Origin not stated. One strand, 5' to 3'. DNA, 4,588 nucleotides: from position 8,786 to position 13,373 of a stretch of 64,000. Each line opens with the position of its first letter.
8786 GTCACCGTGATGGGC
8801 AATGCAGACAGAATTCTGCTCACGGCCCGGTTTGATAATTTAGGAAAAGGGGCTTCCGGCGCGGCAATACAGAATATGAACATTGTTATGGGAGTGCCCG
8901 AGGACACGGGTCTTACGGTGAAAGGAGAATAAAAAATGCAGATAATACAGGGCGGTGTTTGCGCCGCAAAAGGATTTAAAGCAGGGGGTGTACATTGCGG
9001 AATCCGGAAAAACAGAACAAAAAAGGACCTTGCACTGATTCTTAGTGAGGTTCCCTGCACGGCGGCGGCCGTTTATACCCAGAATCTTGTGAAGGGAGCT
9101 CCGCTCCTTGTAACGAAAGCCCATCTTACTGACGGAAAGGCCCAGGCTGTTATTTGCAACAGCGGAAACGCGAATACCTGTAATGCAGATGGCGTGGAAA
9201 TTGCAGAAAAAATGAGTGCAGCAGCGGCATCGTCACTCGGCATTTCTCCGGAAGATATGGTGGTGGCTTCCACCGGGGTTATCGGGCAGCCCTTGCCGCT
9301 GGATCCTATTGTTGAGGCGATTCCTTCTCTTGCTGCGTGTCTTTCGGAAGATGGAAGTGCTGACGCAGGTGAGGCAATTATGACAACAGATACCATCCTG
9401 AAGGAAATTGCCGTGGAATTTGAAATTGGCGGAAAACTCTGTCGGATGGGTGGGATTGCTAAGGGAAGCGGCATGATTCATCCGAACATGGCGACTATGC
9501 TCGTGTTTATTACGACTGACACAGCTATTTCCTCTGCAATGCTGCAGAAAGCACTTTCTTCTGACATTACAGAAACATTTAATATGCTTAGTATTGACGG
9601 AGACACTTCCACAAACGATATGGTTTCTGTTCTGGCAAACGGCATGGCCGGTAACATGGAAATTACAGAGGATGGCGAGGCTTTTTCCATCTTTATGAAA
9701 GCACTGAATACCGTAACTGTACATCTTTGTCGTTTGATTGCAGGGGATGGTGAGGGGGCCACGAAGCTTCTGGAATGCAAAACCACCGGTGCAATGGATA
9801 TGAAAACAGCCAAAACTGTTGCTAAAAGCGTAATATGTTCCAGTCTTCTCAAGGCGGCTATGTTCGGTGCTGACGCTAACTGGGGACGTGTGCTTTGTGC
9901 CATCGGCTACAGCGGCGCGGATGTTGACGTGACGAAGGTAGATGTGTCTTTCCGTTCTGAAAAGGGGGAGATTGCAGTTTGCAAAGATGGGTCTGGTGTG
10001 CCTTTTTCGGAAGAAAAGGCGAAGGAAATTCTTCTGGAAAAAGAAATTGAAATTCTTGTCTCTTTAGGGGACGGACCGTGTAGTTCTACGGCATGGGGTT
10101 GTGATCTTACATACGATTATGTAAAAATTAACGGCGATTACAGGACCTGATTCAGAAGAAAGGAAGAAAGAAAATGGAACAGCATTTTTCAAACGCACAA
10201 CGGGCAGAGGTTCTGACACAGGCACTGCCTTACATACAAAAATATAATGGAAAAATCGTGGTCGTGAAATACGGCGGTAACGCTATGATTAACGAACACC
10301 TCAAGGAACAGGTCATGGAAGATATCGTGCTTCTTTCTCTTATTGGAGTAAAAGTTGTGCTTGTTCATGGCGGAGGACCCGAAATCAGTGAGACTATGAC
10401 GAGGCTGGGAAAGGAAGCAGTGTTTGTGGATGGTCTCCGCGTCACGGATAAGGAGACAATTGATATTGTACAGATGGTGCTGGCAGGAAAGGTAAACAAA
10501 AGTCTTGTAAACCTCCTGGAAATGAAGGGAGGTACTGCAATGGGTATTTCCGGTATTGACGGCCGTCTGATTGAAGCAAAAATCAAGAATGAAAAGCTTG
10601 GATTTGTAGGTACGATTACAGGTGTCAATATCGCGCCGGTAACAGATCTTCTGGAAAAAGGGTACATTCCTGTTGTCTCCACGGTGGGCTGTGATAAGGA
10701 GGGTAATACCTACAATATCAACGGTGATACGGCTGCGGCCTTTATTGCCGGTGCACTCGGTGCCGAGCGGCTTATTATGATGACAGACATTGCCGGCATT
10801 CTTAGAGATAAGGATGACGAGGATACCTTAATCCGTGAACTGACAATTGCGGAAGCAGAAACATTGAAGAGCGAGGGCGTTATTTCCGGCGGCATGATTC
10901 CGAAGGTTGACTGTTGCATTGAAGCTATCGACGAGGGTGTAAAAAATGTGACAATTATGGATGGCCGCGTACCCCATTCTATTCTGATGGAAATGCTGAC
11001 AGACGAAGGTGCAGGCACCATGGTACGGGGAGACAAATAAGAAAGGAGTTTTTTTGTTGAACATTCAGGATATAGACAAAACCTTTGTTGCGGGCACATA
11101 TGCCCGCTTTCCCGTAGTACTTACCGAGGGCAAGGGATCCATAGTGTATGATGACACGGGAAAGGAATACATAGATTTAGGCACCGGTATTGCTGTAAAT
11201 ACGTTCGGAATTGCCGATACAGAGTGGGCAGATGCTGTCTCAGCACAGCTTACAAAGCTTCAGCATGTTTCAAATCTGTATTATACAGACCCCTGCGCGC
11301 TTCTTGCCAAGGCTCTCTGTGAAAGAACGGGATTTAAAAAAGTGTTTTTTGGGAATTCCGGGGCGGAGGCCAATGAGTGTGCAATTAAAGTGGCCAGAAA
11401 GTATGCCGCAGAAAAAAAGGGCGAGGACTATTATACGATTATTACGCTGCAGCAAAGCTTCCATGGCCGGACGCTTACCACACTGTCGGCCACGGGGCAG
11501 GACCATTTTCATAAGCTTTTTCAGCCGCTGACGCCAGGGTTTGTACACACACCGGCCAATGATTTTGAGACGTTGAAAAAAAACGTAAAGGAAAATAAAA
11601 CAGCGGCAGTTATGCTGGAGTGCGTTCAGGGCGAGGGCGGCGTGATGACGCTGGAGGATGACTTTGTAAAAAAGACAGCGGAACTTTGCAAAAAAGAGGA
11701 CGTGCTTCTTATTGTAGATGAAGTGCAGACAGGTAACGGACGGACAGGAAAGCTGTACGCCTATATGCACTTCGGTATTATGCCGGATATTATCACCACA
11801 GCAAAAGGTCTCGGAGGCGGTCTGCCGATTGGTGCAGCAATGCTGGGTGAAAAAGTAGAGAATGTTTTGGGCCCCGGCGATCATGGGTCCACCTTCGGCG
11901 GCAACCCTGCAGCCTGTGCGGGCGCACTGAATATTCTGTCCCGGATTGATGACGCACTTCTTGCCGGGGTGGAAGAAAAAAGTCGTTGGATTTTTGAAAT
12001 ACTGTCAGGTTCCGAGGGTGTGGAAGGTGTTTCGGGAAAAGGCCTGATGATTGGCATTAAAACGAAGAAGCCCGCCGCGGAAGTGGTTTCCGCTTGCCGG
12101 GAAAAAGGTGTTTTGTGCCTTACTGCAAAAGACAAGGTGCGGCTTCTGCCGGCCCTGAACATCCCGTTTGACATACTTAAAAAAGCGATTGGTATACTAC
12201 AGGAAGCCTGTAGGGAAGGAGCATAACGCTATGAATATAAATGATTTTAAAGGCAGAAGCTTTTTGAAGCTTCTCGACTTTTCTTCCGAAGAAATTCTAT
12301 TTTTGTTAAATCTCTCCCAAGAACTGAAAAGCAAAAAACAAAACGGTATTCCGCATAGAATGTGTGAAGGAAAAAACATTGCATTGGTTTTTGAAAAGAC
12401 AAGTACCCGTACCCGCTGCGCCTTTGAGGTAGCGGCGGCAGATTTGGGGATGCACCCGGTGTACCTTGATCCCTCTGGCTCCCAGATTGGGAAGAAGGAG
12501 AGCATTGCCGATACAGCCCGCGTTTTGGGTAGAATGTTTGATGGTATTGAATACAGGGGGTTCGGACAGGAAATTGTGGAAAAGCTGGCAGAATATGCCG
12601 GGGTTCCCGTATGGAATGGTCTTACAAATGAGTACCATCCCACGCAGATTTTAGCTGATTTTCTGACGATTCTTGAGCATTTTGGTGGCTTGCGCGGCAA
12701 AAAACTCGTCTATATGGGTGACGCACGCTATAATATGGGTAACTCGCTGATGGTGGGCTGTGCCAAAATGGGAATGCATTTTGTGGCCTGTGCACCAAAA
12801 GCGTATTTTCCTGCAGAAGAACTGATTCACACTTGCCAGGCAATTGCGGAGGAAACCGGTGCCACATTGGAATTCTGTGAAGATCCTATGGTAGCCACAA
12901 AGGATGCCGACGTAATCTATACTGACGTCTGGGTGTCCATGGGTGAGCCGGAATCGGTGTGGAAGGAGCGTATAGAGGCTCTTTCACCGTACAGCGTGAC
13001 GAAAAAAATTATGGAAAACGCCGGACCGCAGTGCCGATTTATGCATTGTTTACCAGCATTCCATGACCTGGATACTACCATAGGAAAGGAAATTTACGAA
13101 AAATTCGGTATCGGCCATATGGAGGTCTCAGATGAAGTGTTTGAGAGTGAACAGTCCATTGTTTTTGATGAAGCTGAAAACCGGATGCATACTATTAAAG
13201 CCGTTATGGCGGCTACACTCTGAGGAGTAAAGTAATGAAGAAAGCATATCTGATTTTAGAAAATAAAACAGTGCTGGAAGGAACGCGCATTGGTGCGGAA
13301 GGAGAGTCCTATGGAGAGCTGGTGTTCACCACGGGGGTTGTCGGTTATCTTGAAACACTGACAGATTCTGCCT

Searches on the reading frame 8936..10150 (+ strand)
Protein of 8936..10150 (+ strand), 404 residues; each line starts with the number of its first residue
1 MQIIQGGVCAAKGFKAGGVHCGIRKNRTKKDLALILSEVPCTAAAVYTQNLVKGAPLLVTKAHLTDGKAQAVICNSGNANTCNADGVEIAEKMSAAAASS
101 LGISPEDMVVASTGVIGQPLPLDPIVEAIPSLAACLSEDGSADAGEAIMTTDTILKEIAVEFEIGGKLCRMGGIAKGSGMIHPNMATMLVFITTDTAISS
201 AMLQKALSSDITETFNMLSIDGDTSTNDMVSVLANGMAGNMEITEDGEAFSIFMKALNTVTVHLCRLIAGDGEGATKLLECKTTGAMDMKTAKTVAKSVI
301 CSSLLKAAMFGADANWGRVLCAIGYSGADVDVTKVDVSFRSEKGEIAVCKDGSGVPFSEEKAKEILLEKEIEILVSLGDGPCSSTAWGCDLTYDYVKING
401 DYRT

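Call 10: search_protein_families(library=ncbifam, proteins=[window:8936-10150:+], max_evalue=0.00001)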
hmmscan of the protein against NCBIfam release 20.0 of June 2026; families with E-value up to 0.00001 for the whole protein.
window:8936-10150:+ (404 aa): 2 families
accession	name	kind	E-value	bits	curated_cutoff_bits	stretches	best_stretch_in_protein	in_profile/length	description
TIGR00120.1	ArgJ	equivalog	4.4e-143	476.9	298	1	4-404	1-405/405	bifunctional ornithine acetyltransferase/N-acetylglutamate synthase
NF003802.0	PRK05388.1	equivalog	1.4e-141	471.7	351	1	6-404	5-400/400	bifunctional glutamate N-acetyltransferase/amino-acid acetyltransferase ArgJ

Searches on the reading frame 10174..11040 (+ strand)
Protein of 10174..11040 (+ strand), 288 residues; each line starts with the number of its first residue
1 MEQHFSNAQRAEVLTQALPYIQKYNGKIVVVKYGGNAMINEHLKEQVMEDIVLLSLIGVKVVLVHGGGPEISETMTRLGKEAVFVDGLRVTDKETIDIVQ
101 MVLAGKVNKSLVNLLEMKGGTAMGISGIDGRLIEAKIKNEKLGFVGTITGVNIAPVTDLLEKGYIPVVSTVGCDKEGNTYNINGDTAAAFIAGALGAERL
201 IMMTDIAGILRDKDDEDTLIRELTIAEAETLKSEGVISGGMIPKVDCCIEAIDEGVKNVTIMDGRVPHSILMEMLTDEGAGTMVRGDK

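Call 10: search_protein_families(library=ncbifam, proteins=[window:10174-11040:+], max_evalue=0.00001)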
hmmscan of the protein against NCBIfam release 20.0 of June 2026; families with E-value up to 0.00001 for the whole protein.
window:10174-11040:+ (288 aa): 16 families
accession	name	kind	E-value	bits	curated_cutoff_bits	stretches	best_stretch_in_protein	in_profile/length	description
TIGR00761.1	argB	equivalog_domain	3.8e-79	265.4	151.3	1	29-261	2-231/231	acetylglutamate kinase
NF010659.0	PRK14058.1-1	equivalog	1.1e-51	175.6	223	1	29-284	2-266/267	[LysW]-aminoadipate kinase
NF010661.0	PRK14058.1-3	equivalog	7.6e-39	133.5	251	1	28-284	2-270/283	acetylglutamate/acetylaminoadipate kinase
NF003641.0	PRK05279.1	equivalog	1.3e-38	133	344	1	6-285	5-290/441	amino-acid N-acetyltransferase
NF003387.0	PRK04531.1-2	equivalog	5.2e-37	127.3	426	1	22-285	32-287/441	acetylglutamate kinase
TIGR01890.1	N-Ac-Glu-synth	equivalog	1.6e-35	122.9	202.85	1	13-285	4-278/429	amino-acid N-acetyltransferase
NF010662.0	PRK14058.1-4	equivalog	1.7e-35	122.5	194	1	29-273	2-253/264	[LysW]-aminoadipate/[LysW]-glutamate kinase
NF003386.0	PRK04531.1-1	equivalog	2.4e-29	102.5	417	1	25-285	39-292/442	acetylglutamate kinase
NF010660.0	PRK14058.1-2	equivalog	2.1e-13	50.7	241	1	30-262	3-240/249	[LysW]-aminoadipate/[LysW]-glutamate kinase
NF040647.1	IPPK_Arch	equivalog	3.5e-13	49.4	120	1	26-284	7-259/259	isopentenyl phosphate kinase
TIGR00746.1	arcC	equivalog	5e-11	42.2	358.25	1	163-284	190-307/309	carbamate kinase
NF009008.0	PRK12354.1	subfamily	7.4e-10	38.5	361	1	163-265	184-284/308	carbamate kinase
NF009007.0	PRK12352.1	subfamily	7.2e-08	31.7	266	1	163-264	195-298/316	carbamate kinase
TIGR00656.1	asp_kin_monofn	equivalog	2.3e-07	30.1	402.25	1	27-210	2-186/407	aspartate kinase, monofunctional class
TIGR01027.1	proB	equivalog_domain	1.5e-06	27.6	186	1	184-285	145-252/363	glutamate 5-kinase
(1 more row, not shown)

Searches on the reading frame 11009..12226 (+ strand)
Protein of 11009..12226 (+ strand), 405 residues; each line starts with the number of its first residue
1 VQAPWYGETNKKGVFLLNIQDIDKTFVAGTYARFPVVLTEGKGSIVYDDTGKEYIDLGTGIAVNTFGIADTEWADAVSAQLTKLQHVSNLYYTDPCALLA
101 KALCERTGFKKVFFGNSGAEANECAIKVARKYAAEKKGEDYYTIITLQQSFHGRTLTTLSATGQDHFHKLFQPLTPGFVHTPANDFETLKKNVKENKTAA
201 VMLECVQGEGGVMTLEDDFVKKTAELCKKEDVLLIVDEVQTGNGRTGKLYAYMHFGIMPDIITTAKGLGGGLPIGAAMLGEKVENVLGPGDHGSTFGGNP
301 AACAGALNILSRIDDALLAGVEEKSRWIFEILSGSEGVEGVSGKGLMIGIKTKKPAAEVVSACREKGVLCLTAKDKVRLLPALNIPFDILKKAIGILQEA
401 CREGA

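Call 10: search_protein_families(library=ncbifam, proteins=[window:11009-12226:+], max_evalue=0.00001)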
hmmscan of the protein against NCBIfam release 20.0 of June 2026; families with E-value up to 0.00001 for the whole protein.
window:11009-12226:+ (405 aa): 69 families (the best 25 are shown)
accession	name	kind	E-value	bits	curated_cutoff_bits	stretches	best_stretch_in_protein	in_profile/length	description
TIGR00707.1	argD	subfamily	8.1e-132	439.6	410.05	1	29-401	4-380/381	acetylornithine/succinylornithine family transaminase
NF002797.0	PRK02936.1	equivalog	1.5e-119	399.2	496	1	29-401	6-377/385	acetylornithine transaminase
NF002325.0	PRK01278.1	subfamily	1.3e-117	392.9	372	1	26-403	5-388/395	acetylornithine transaminase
NF002874.0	PRK03244.1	equivalog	4.4e-115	384.7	457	1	27-400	18-391/399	acetylornithine transaminase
TIGR03246.1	arg_catab_astC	subfamily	1.9e-109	366.3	609.95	1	23-401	7-393/397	acetylornithine/succinylornithine family transaminase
NF003468.0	PRK05093.1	subfamily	7.8e-109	364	522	1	22-401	12-399/405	acetylornithine/succinyldiaminopimelate transaminase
NF009047.0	PRK12381.1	subfamily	1.9e-106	356.3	630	1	25-402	12-398/406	bifunctional succinylornithine transaminase/acetylornithine transaminase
NF002985.0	PRK03715.1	equivalog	5.9e-100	334.7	568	1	32-399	16-389/395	acetylornithine transaminase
NF003273.0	PRK04260.1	equivalog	3.5e-98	328.6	616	1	30-400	7-374/376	acetylornithine transaminase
NF004426.0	PRK05769.1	equivalog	3e-90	303.1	552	2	189-403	213-439/441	acetyl ornithine aminotransferase family protein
NF003397.0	PRK04612.1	equivalog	6.4e-89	298.6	735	1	30-400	18-400/408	acetylornithine transaminase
TIGR01885.1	Orn_aminotrans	equivalog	1.3e-78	264.5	378.4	1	21-400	6-400/402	ornithine--oxo-acid transaminase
NF003087.0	PRK04013.1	equivalog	7.4e-78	262.2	528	1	37-393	9-350/364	acetylornithine/acetyl-lysine aminotransferase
NF042418.1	LysJ_Th_th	equivalog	1.4e-77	261.2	700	1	18-394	2-378/386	[LysW]-aminoadipate semialdehyde transaminase LysJ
NF045491.1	LysJ_Sulfobales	equivalog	3.7e-73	246.6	700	1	36-394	12-370/386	[LysW]-aminoadipate semialdehyde/glutamate semialdehyde transaminase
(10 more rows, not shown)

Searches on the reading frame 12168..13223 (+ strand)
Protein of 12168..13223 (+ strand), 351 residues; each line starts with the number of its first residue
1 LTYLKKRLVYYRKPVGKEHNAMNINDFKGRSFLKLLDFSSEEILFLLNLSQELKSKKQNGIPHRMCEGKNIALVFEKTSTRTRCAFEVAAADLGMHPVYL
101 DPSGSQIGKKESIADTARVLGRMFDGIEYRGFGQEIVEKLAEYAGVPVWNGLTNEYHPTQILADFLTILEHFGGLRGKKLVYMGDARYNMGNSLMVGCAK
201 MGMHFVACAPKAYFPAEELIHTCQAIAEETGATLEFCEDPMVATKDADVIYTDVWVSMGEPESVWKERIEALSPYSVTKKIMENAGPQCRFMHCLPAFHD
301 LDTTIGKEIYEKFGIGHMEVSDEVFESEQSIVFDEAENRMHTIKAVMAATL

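Call 10: search_protein_families(library=ncbifam, proteins=[window:12168-13223:+], max_evalue=0.00001)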
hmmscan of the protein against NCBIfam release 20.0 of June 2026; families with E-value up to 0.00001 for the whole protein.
window:12168-13223:+ (351 aa): 17 families
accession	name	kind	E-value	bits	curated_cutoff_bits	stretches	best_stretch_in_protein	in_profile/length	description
NF003286.0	PRK04284.1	subfamily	5.1e-153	509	515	1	26-351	3-330/332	ornithine carbamoyltransferase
NF009213.0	PRK12562.1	subfamily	1.8e-129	431.9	559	1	26-351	3-332/334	ornithine carbamoyltransferase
NF002470.0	PRK01713.1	equivalog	1.1e-126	422.7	545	1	26-351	4-333/334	ornithine carbamoyltransferase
TIGR00658.1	orni_carb_tr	equivalog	1.8e-126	421.4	280.85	1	30-351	1-303/304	ornithine carbamoyltransferase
NF001986.0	PRK00779.1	subfamily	5.2e-103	344.4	306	2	28-302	4-272/307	ornithine carbamoyltransferase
TIGR04384.1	putr_carbamoyl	exception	1.3e-85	287.5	500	1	32-349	2-305/330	putrescine carbamoyltransferase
NF011380.0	PRK14805.1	equivalog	3.6e-75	252.8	421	1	31-349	3-298/302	ornithine carbamoyltransferase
NF002032.1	PRK00856.1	equivalog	4.9e-38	131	263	1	31-300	2-263/297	aspartate carbamoyltransferase catalytic subunit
NF011379.0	PRK14804.1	equivalog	1.2e-37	129.7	373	1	35-348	12-306/311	ornithine carbamoyltransferase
NF003384.0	PRK04523.1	equivalog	1.3e-37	129.7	288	1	30-297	4-296/336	N-acetylornithine carbamoyltransferase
TIGR00670.1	asp_carb_tr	equivalog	3.2e-36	125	236.95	1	32-301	3-270/304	aspartate carbamoyltransferase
NF005538.0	PRK07200.1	equivalog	6.1e-22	78.2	453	1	17-257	9-274/396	knotted carbamoyltransferase YgeW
TIGR03316.1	ygeW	equivalog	2.2e-21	76.2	500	1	19-257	8-271/391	knotted carbamoyltransferase YgeW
NF008853.0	PRK11891.1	equivalog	3.4e-16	58.9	560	1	61-296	120-357/430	aspartate carbamoyltransferase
NF006046.0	PRK08192.1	equivalog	3.6e-16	59.3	512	1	25-252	2-233/339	aspartate carbamoyltransferase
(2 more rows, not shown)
